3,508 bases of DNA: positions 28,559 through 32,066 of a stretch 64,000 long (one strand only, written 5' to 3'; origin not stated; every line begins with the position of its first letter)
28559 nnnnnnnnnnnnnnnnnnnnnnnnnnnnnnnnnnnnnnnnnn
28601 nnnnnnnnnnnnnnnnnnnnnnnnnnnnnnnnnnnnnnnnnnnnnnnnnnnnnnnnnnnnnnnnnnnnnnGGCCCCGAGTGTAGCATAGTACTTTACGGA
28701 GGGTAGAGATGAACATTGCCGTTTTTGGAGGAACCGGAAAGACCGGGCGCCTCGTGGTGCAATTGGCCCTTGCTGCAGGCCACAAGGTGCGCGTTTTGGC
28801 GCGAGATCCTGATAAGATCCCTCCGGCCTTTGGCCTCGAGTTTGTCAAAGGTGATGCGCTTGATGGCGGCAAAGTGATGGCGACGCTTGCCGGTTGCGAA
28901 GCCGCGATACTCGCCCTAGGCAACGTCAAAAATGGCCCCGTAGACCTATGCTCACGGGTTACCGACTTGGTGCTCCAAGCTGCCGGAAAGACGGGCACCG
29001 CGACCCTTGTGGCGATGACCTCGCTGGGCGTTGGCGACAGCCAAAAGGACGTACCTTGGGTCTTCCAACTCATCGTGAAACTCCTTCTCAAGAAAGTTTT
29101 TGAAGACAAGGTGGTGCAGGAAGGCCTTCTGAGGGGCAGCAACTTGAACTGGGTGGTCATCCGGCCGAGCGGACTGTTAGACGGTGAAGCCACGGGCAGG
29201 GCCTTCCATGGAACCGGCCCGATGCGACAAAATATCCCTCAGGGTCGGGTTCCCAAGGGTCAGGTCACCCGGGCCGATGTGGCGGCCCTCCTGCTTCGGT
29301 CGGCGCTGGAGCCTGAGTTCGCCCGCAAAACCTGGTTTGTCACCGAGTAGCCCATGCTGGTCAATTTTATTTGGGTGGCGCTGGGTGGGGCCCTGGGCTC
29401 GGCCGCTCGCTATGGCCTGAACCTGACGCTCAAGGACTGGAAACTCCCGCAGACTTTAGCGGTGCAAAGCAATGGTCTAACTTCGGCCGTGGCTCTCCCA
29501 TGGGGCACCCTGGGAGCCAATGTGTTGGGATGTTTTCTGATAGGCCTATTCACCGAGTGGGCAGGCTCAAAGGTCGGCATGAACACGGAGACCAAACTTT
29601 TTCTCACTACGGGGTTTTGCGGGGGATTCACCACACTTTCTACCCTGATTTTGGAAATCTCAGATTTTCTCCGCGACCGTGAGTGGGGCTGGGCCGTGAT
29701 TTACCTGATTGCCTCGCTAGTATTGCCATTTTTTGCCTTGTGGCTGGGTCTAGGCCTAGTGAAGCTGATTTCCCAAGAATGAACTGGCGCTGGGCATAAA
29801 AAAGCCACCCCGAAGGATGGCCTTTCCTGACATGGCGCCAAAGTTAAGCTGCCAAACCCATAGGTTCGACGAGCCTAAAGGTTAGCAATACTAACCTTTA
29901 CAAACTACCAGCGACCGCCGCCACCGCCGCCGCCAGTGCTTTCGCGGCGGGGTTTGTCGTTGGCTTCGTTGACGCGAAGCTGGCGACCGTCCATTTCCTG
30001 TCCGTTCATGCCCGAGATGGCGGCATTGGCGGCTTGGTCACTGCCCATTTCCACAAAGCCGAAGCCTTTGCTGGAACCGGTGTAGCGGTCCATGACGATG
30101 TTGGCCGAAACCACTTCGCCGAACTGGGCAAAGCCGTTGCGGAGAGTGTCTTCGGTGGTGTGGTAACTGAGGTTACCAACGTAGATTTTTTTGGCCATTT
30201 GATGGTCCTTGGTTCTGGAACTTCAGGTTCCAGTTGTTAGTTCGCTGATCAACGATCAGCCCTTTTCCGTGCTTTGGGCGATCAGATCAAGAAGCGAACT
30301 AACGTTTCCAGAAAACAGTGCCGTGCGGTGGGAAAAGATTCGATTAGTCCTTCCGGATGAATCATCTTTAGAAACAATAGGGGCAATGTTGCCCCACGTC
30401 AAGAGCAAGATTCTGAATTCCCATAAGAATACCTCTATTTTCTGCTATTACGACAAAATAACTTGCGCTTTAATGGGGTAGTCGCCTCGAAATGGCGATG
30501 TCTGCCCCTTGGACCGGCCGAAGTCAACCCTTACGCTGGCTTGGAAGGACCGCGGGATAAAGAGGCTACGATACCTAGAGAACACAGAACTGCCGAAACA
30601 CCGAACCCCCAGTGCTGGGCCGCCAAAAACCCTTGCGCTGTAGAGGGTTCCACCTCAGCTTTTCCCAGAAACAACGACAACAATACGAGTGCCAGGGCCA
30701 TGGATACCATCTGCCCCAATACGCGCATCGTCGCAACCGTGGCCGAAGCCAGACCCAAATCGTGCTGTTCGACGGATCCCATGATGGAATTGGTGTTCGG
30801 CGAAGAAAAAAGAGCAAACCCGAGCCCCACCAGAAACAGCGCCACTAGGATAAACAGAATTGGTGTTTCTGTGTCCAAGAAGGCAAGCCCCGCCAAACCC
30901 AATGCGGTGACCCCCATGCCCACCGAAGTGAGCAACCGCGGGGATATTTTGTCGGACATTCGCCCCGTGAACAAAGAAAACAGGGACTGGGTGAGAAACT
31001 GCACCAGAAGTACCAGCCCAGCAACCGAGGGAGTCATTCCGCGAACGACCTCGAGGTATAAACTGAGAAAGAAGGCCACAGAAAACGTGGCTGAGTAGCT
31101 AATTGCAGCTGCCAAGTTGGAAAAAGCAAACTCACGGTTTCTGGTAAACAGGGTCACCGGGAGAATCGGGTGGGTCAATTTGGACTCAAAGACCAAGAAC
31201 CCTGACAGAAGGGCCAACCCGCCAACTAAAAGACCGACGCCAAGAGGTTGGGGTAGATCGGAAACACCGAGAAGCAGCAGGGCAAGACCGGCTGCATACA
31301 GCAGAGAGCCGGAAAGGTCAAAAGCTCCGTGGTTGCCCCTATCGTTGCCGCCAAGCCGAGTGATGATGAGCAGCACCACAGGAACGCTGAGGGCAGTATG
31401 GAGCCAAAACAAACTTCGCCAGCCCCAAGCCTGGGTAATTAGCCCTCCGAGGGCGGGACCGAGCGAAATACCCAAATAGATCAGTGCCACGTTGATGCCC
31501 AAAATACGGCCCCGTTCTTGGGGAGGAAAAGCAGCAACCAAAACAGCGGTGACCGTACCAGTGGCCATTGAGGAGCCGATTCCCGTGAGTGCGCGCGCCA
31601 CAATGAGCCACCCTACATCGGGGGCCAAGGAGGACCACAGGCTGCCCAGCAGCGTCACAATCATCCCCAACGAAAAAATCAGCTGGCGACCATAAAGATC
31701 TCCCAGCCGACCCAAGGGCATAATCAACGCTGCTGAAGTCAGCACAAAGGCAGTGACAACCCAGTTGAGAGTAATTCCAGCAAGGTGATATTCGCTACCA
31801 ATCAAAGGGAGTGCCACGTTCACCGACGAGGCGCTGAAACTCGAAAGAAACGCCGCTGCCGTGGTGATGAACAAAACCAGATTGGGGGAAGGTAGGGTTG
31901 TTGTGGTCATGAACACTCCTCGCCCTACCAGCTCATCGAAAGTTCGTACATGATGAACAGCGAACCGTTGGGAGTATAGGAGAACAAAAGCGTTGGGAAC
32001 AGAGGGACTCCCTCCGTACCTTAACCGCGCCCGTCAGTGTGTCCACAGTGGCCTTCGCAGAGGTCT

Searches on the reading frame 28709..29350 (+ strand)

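Call 3: search_protein_families(library=pfam, proteins=[window:28709-29350:+])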
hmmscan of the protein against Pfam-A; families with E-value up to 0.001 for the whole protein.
window:28709-29350:+ (213 aa): 3 families
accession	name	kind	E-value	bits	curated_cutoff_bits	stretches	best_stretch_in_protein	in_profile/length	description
PF13460.12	NAD_binding_10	-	5e-35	121.5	27.2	1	7-201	1-183/184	NAD(P)H-binding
PF05368.20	NmrA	-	1.1e-09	38.8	27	1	2-71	4-78/298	NmrA-like family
PF01370.27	Epimerase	-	5.2e-05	23.2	20.9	1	3-97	1-107/240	NAD dependent epimerase/dehydratase family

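Call 4: search_protein_families(library=ncbifam, proteins=[window:28709-29350:+])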
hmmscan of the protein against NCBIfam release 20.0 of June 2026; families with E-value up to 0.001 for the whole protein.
window:28709-29350:+ (213 aa): 5 families
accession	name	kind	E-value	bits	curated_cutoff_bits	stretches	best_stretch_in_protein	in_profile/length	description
TIGR03466.1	HpnA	hypoth_equivalog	4.4e-06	25.8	367.65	1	4-66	4-68/327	hopanoid-associated sugar epimerase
NF004520.0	PRK05865.1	equivalog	5.5e-06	24.5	1509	1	1-154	1-126/854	sugar epimerase family protein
NF006409.0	PRK08655.1-3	equivalog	9.6e-05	22.1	310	1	1-39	1-39/290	prephenate dehydrogenase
NF042422.1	oxyalk_red_OleD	equivalog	9.8e-05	21.9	580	1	1-68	1-68/329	2-alkyl-3-oxoalkanoate reductase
NF058621.1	DiazavRedAvaA7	equivalog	0.00011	22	400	1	1-67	1-67/304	3-diazoavenalumate denitrifying reductase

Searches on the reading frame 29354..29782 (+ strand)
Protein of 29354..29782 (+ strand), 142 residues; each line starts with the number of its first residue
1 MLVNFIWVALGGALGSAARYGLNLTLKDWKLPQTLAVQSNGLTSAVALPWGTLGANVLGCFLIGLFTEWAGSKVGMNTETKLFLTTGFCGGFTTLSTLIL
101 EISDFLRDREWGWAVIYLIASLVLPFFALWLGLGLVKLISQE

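Call 3: search_protein_families(library=pfam, proteins=[window:29354-29782:+])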
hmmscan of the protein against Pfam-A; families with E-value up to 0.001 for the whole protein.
window:29354-29782:+ (142 aa): 1 family
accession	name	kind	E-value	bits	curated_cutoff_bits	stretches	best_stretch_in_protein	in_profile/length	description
PF02537.21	CRCB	-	1.2e-29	103.1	32.9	1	6-133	1-103/103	CrcB-like protein, Camphor Resistance (CrcB)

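Call 4: search_protein_families(library=ncbifam, proteins=[window:29354-29782:+])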
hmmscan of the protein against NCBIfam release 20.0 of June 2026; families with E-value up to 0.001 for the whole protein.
window:29354-29782:+ (142 aa): 30 families (the best 25 are shown)
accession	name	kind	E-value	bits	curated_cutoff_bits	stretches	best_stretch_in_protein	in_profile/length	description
NF010791.0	PRK14195.1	equivalog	1.1e-26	93.6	129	1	4-138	3-123/125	fluoride efflux transporter CrcB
TIGR00494.1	crcB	equivalog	1.4e-23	83.4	80.45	1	6-134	1-115/117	fluoride efflux transporter CrcB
NF010792.0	PRK14196.1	equivalog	9.3e-22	77.5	125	1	1-139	1-124/127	fluoride efflux transporter CrcB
NF010802.0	PRK14206.1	equivalog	6.6e-20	71.5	140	1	4-133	2-119/131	fluoride efflux transporter CrcB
NF010807.0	PRK14211.1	equivalog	8.1e-18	64.6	126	1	6-135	4-112/114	fluoride efflux transporter CrcB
NF010825.0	PRK14229.1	equivalog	4.7e-16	59.4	101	1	43-133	24-107/109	fluoride efflux transporter CrcB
NF010812.0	PRK14216.1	equivalog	5.2e-16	58.9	128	1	8-137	12-126/132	fluoride efflux transporter CrcB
NF010797.0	PRK14201.1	equivalog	6.6e-16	59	119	1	42-136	23-117/121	fluoride efflux transporter CrcB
NF010794.0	PRK14198.1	equivalog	1.3e-15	57.9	125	1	3-139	2-124/125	fluoride efflux transporter CrcB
NF010805.0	PRK14209.1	equivalog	4.9e-15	55.9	125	1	1-136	1-119/124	fluoride efflux transporter CrcB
NF010828.0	PRK14232.1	equivalog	3.6e-14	52.9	118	1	3-139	1-118/120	fluoride efflux transporter CrcB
NF010799.0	PRK14203.1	equivalog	4.5e-13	49.4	129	1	2-135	5-126/132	fluoride efflux transporter CrcB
NF010820.0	PRK14224.1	equivalog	1.1e-12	48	105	1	37-141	23-123/126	fluoride efflux transporter CrcB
NF010827.0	PRK14231.1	equivalog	2e-12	47.8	143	1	47-129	28-110/129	fluoride efflux transporter CrcB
NF010829.0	PRK14233.1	equivalog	3e-12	46.9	128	1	41-136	28-125/133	fluoride efflux transporter CrcB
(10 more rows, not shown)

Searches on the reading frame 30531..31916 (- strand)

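Call 3: search_protein_families(library=pfam, proteins=[window:30531-31916:-])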
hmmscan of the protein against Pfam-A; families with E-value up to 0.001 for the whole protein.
window:30531-31916:- (461 aa): 3 families
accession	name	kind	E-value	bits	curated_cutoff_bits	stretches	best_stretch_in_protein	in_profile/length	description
PF07690.21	MFS_1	-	1.4e-50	172.6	33.4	2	20-195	3-182/347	Major Facilitator Superfamily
PF00083.30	Sugar_tr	-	4.9e-08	32.7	22.3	1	46-184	44-188/452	Sugar (and other) transporter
PF06609.19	TRI12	-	1.3e-05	24.3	23.2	1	23-280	58-329/599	Fungal trichothecene efflux pump (TRI12)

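Call 4: search_protein_families(library=ncbifam, proteins=[window:30531-31916:-])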
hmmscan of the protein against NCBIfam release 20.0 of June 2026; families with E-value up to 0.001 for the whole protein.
window:30531-31916:- (461 aa): 52 families (the best 25 are shown)
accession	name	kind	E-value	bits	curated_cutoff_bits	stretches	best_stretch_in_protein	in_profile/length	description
TIGR00711.1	efflux_EmrB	subfamily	3.2e-48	164.7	230.2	1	16-413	5-408/485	DHA2 family efflux MFS transporter permease subunit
NF040856.1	FexB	exception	1.2e-33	116.6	950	1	12-424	13-432/469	chloramphenicol/florfenicol efflux MFS transporter FexB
NF000031.1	MFS_efflux_LmrA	exception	4.6e-33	114.6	850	1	23-427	41-451/484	lincomycin efflux MFS transporter Lmr(A)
NF000218.1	FexA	exception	7.1e-29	100.7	900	1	11-413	19-429/475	chloramphenicol/florfenicol efflux MFS transporter FexA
NF011571.1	PRK14995.1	subfamily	1.6e-28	99.7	701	1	26-426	19-424/493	SmvA family efflux MFS transporter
NF012169.0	qepA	equivalog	1e-24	87.1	1075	1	28-407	36-416/511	fluoroquinolone efflux MFS transporter QepA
NF033896.2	MFS_LfrA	equivalog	6e-21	74.6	825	1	15-417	22-428/504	efflux MFS transporter LfrA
NF040895.2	MFS_effux_SdrM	equivalog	1.7e-20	73.6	550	1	22-402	15-393/441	multidrug efflux MFS transporter SdrM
NF012185.0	tet_MFS_L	exception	2.9e-20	72.7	925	1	12-417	13-412/457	tetracycline efflux MFS transporter Tet(L)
NF000025.1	MFS_efflux_tcmA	exception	6.8e-20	71.3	999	1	19-412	32-431/538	tetracenomycin C efflux MFS transporter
TIGR00880.1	2_A_01_02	superfamily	1.6e-19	70.4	131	1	57-185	3-135/141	multidrug resistance protein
NF012175.1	tet_MFS_L_K_45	equivalog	8e-19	67.8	650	1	15-415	2-396/444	Tet(L)/Tet(K)/Tet(45) family tetracycline efflux MFS transporter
NF000089.1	qac_MFS_AB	exception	1.5e-18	66.9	900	1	17-414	23-426/514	QacA/B family quaternary ammonium compound efflux MFS transporter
NF000009.1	tet_MFS_Tcr3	exception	2.3e-18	66.1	1000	1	21-419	39-445/512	tetracycline efflux MFS transporter Tcr3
NF000060.1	MFS_efflux_LmrB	exception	5.4e-18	65.1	800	1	20-409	24-416/479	lincomycin efflux MFS transporter Lmr(B)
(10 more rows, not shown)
